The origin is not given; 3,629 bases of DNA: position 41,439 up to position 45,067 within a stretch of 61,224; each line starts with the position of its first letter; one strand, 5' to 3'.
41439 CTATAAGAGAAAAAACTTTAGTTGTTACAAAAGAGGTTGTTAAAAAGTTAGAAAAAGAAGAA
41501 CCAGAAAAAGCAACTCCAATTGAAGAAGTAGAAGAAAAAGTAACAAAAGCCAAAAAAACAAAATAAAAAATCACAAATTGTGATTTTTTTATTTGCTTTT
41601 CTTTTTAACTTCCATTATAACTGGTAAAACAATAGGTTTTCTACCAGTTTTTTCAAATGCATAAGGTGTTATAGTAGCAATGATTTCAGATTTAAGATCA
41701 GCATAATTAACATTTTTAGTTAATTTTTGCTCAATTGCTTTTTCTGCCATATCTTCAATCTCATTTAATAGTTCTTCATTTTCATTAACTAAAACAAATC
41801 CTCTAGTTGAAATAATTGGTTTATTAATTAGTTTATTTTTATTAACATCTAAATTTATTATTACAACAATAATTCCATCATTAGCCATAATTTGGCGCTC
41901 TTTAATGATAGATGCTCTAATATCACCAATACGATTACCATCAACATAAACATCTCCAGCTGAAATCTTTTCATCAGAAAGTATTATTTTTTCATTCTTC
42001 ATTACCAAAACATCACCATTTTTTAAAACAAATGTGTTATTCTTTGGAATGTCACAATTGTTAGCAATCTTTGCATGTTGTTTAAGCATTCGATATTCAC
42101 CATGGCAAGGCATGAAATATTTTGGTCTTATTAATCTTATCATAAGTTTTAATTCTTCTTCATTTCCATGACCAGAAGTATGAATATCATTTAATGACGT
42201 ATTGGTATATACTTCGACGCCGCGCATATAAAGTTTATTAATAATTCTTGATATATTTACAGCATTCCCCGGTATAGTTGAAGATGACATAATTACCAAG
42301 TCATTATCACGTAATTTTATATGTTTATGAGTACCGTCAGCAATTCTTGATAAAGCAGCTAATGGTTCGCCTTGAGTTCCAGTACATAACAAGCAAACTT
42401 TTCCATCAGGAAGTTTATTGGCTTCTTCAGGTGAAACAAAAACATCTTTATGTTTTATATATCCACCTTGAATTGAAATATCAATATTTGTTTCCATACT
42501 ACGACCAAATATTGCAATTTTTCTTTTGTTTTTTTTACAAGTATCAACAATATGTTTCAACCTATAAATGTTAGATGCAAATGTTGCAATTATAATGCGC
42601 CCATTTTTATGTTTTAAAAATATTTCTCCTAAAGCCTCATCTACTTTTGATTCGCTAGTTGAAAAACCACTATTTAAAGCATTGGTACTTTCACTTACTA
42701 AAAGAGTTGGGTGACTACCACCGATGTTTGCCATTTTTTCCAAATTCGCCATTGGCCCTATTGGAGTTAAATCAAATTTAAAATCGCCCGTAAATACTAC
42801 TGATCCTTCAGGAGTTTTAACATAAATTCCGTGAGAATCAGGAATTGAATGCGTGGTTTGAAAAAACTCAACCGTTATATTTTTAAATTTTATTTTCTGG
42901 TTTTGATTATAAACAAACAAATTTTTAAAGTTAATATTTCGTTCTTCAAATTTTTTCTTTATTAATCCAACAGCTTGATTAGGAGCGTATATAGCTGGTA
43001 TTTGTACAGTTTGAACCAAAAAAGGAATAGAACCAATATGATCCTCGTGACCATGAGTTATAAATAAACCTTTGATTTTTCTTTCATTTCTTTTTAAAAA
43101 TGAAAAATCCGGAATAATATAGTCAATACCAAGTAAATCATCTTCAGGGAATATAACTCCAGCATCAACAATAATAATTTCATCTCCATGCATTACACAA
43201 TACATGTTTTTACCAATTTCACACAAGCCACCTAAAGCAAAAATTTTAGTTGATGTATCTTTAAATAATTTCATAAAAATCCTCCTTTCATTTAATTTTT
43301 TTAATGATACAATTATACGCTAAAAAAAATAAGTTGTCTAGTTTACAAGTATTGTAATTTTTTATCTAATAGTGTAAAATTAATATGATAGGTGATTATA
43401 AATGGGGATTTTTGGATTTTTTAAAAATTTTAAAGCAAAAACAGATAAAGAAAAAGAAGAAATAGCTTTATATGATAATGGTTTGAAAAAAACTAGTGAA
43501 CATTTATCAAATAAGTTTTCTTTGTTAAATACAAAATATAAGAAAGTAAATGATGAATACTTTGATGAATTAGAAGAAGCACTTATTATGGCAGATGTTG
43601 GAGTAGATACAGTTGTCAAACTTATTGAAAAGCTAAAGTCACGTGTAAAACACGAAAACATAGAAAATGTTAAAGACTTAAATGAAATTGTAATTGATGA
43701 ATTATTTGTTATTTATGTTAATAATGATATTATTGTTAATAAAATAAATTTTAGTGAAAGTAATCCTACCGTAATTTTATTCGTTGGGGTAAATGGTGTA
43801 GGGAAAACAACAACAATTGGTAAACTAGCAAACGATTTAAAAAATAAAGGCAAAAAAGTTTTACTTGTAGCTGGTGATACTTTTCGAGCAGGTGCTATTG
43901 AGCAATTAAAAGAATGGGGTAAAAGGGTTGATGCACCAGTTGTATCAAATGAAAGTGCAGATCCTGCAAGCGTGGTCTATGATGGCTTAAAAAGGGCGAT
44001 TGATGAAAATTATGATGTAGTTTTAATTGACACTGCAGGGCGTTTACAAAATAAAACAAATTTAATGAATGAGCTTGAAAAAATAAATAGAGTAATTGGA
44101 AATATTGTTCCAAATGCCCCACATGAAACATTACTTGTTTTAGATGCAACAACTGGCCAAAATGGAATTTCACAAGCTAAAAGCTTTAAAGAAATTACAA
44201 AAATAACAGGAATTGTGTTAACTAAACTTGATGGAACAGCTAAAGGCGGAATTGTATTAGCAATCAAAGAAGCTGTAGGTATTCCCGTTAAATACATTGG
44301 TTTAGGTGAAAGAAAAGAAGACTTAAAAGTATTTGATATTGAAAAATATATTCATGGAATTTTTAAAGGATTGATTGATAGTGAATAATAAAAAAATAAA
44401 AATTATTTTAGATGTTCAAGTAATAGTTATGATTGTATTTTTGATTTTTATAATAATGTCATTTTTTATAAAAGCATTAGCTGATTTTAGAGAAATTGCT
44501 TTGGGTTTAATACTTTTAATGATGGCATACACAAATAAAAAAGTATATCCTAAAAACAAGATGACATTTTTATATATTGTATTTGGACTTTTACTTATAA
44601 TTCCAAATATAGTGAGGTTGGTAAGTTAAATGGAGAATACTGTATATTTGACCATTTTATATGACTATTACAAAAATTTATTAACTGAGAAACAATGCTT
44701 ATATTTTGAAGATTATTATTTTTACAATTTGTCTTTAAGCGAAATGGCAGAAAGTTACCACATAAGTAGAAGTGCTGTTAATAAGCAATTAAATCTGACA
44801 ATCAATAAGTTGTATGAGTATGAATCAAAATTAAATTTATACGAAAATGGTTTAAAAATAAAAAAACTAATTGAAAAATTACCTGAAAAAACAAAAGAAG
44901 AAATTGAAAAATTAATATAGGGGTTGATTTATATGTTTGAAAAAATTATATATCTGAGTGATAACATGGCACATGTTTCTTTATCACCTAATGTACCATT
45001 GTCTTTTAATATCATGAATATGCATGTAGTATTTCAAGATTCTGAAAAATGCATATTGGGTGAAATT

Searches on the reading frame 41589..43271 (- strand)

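Call 3: search_protein_families(library=pfam, proteins=[window:41589-43271:-], max_evalue=0.01)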
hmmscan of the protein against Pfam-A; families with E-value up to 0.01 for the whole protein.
window:41589-43271:- (560 aa): 6 families
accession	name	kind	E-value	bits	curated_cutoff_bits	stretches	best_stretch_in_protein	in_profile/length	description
PF22505.1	RNase_J_b_CASP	-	1.9e-48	163.8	27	1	223-347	1-126/126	Ribonuclease J, beta-CASP domain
PF17770.6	RNase_J_C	-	5.7e-25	88.7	23.8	1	455-555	1-102/102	Ribonuclease J C-terminal domain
PF00753.33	Lactamase_B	-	5e-14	53.1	22.7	1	22-166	7-152/196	Metallo-beta-lactamase superfamily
PF07521.17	RMMBL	-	7.7e-10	39.1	21.6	1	360-401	8-50/63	Zn-dependent metallo-hydrolase RNA specificity domain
PF12706.13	Lactamase_B_2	-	2.2e-09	37.7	27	1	62-165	26-144/200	Beta-lactamase superfamily domain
PF25710.1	CrAss_Ring_3_4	-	0.0036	17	27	0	199-283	14-98/230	Phage tail ring protein 3/4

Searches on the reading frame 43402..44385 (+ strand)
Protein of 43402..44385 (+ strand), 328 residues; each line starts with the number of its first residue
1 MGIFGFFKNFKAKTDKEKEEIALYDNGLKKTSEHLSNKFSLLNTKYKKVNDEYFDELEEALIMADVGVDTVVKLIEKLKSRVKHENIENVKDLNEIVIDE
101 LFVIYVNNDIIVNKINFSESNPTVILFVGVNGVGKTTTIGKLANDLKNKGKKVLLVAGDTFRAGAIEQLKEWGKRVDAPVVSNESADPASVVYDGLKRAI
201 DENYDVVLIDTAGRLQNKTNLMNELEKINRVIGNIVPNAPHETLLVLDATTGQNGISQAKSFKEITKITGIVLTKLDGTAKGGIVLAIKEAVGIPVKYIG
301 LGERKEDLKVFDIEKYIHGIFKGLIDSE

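Call 3: search_protein_families(library=pfam, proteins=[window:43402-44385:+], max_evalue=0.01)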
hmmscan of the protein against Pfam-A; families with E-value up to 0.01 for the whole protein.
window:43402-44385:+ (328 aa): 22 families
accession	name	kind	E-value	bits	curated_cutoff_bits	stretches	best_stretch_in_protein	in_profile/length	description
PF00448.28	SRP54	-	1.8e-79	266.4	22.7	1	122-321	1-195/196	SRP54-type protein, GTPase domain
PF02881.24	SRP54_N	-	2.8e-15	56.7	22.4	1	38-101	4-75/75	SRP54-type protein, helical bundle domain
PF13614.12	AAA_31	-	5.8e-06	26.8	27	1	132-159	12-39/177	AAA domain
PF06414.18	Zeta_toxin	-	7.9e-06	25.9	22.3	1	116-223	10-115/199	Zeta toxin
PF03308.22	MeaB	-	9.5e-06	25.2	23.1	1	112-159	23-70/273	Methylmalonyl Co-A mutase-associated GTPase MeaB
PF13604.12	AAA_30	-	1.7e-05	25.1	27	1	119-219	15-104/191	AAA domain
PF13401.12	AAA_22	-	2.3e-05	25.2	27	1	121-229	4-108/130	AAA domain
PF13207.12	AAA_17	-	2.6e-05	24.9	27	1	128-227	1-94/136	AAA domain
PF01656.29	CbiA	-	5.5e-05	23.6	25.4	1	132-157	9-34/125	CobQ/CobB/MinD/ParA nucleotide binding domain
PF01583.26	APS_kinase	-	0.00028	21.4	21.1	1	122-169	2-49/152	Adenylylsulphate kinase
PF02374.21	ArsA_ATPase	-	0.00032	20.5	24.3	1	124-159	3-38/305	Anion-transporting ATPase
PF04851.21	ResIII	-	0.00063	20.1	22.5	1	116-216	17-114/164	Type III restriction enzyme, res subunit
PF25199.1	nSTAND_NTPase5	-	0.001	19.4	34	1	112-172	29-93/145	Novel STAND NTPase 5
PF00005.33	ABC_tran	-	0.0013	19.8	25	1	113-178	2-63/137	ABC transporter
PF08270.16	PRD_Mga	-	0.0016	18.8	23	1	40-121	30-109/220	M protein trans-acting positive regulator (MGA) PRD domain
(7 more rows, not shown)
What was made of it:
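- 43402..44388 (+): ftsY (SRP receptor), first gene of the co-directional string. Pfam SRP54 1.8e-79 and SRP54_N 2.8e-15 (call 3).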

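Call 68: find_related_loci(query=window:43402-44385:+, collection=metagenome_contigs, flank=6000)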
Query window:43402-44385:+ (328 aa) in metagenome_contigs; peptide patterns used: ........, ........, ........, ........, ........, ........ (x = any residue, [..] = any of these).
600 stretches matched a pattern (row limit reached: there are more); 249 encode a relative of the query (tblastn E <= 1e-3); the best 80 are kept; 80 distinct loci.
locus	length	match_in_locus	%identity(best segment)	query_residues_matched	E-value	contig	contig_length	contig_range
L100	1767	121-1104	90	1-328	0e+0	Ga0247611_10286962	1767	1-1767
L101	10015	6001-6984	89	1-328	0e+0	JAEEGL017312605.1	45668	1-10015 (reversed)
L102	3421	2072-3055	89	1-328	0e+0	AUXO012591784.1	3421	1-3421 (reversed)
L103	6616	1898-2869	90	1-324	0e+0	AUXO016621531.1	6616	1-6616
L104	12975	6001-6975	80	1-328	1e-168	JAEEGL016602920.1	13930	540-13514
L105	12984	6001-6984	82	1-328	1e-166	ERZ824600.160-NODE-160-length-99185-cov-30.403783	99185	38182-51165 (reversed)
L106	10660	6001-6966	73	1-321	7e-154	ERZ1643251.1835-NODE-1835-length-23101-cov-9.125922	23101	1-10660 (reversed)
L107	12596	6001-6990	70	1-324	2e-151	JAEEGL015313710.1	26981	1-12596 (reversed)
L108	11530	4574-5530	73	1-323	5e-150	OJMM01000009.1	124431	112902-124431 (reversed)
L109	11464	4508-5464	73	1-323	5e-150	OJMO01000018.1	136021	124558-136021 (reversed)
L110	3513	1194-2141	70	4-321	2e-152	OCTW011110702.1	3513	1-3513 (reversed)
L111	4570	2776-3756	70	1-326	2e-148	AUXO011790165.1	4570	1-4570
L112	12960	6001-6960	70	1-322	2e-145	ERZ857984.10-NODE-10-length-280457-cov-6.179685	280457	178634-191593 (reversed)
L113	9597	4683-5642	70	1-322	2e-145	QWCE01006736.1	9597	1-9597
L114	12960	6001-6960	70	1-322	2e-145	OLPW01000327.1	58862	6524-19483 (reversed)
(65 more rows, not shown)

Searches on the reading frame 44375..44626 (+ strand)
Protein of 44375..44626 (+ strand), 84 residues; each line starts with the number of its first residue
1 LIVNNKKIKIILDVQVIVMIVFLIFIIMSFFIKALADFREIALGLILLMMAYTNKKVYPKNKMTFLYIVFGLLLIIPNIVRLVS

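Call 3: search_protein_families(library=pfam, proteins=[window:44375-44626:+], max_evalue=0.01)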
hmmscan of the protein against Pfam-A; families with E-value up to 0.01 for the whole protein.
window:44375-44626:+ (84 aa): 0 families

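Call 5: search_protein_families(library=ncbifam, proteins=[window:44375-44626:+], max_evalue=0.01)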
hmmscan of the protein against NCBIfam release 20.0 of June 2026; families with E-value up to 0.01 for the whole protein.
window:44375-44626:+ (84 aa): 0 families

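Call 63: search_protein_families(library=phrogs, proteins=[window:44381-44626:+], max_evalue=0.01)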
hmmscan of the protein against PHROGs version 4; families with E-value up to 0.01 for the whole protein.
window:44381-44626:+ (82 aa): 0 families
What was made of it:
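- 44375..44629 (+): Small conserved membrane protein (82-84 aa, three hydrophobic segments, '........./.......' motif). The start is TTG 44375 or GTG 44381 and overlaps the end of ftsY. No Pfam, NCBIfam or PHROG hit (calls 3, 5, 63).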

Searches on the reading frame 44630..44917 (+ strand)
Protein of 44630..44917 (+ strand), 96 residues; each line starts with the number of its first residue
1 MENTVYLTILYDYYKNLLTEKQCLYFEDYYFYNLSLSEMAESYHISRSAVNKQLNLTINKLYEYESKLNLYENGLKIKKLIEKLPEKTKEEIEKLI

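Call 3: search_protein_families(library=pfam, proteins=[window:44630-44917:+], max_evalue=0.01)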
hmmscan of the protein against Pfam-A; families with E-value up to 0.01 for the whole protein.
window:44630-44917:+ (96 aa): 4 families
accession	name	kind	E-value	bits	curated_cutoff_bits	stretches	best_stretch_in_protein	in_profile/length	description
PF04297.20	UPF0122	-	1.5e-22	80.2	22.7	1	1-90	1-90/101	Putative helix-turn-helix protein, YlxM / p13 like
PF04545.22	Sigma70_r4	-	1.2e-05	25.1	24.1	1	18-62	5-49/50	Sigma-70, region 4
PF08281.18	Sigma70_r4_2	-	9.7e-05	22.4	25.7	0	29-56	22-49/54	Sigma-70, region 4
PF06530.18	Phage_antitermQ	-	0.0016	18.8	26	1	20-57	65-102/118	Phage antitermination protein Q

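Call 5: search_protein_families(library=ncbifam, proteins=[window:44630-44917:+], max_evalue=0.01)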
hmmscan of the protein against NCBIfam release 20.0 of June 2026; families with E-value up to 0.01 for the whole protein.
window:44630-44917:+ (96 aa): 13 families
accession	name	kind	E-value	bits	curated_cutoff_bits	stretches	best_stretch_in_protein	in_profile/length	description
NF045758.2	YlxM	equivalog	1.6e-22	79.4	80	1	2-72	1-71/72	YlxM family DNA-binding protein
NF001070.0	PRK00118.1-6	equivalog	2.6e-17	63.1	117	1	2-91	3-92/110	putative DNA-binding protein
NF001073.0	PRK00118.2-3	equivalog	5.1e-16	59.1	128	1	4-80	7-83/99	putative DNA-binding protein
NF001067.0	PRK00118.1-2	equivalog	5.1e-16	59.1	156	1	4-89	9-94/110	putative DNA-binding protein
NF001072.0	PRK00118.2-2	equivalog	2.5e-15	56.8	97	1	1-91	1-91/111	putative DNA-binding protein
NF001068.0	PRK00118.1-4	equivalog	3e-15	56.8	125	1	2-90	4-92/113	putative DNA-binding protein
NF001071.0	PRK00118.2-1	equivalog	1.3e-12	48.2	160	1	3-86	4-87/117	putative DNA-binding protein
NF001066.0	PRK00118.1-1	equivalog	2.8e-12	47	147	1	2-87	4-89/110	putative DNA-binding protein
NF001075.0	PRK00118.2-6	equivalog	1.3e-11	44.9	151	1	1-85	9-93/114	putative DNA-binding protein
NF001069.0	PRK00118.1-5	equivalog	1.4e-11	44.7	194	1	2-86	3-87/110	putative DNA-binding protein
NF001074.0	PRK00118.2-4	equivalog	2.4e-09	37.5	186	1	1-93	1-97/110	putative DNA-binding protein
TIGR02937.1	sigma70-ECF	superfamily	8.6e-07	28.7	42.9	1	17-63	117-163/165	sigma-70 family RNA polymerase sigma factor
TIGR02985.1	Sig70_bacteroi1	subfamily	3.6e-06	27.3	126.4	1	18-61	115-158/162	RNA polymerase sigma-70 factor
